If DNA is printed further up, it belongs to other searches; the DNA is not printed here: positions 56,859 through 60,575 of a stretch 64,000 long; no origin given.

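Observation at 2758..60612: Dispersed family of head-to-tail 21-nt units filling many intergenic regions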

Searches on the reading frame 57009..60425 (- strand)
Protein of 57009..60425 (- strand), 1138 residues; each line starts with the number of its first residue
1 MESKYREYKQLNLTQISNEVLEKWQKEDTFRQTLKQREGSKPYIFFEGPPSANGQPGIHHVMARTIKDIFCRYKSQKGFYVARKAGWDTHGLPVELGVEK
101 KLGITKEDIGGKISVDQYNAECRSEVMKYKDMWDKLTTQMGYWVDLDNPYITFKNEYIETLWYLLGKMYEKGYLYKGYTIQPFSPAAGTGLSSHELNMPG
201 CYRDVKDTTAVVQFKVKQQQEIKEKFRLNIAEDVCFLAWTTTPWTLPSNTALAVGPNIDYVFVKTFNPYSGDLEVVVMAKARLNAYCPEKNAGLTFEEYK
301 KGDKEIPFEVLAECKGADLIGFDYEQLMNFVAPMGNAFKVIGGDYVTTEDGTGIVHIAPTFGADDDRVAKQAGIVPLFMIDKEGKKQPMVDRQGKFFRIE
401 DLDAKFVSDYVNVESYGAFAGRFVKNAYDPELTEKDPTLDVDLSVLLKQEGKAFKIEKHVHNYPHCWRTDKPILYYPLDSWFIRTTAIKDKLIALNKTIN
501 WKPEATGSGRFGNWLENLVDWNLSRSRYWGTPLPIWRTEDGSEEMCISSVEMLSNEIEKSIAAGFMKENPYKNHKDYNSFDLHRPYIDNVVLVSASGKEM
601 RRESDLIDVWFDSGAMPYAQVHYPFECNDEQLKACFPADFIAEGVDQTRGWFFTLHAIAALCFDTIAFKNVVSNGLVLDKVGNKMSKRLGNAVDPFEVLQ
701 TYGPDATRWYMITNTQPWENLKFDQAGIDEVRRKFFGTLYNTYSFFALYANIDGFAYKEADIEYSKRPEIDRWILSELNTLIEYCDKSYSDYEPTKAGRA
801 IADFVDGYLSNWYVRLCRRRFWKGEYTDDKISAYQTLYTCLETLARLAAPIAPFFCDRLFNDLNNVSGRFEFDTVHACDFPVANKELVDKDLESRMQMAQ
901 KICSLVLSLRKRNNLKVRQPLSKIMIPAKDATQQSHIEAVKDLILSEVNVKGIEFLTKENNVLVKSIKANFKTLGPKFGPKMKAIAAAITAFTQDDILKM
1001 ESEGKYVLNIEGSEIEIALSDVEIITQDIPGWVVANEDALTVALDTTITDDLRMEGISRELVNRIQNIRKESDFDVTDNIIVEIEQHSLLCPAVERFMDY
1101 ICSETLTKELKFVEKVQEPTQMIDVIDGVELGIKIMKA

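Call 67: search_protein_families(library=pfam, proteins=[window:57009-60425:-], max_evalue=0.00001)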
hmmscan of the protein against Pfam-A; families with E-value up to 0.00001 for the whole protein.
window:57009-60425:- (1138 aa): 4 families
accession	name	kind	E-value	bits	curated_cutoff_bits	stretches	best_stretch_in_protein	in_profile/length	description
PF00133.28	tRNA-synt_1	-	3.9e-116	388.6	22.7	1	20-723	2-413/414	tRNA synthetases class I (I, L, M and V)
PF19302.4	DUF5915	-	1.4e-56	191.6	27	1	941-1137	1-194/195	Domain of unknown function (DUF5915)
PF08264.19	Anticodon_1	-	3.4e-31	108.6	25.1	1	771-923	1-146/148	Anticodon-binding domain of tRNA ligase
PF09334.17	tRNA-synt_1g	-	1.7e-15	57.2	20.1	0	52-202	10-143/391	tRNA synthetases class I (M)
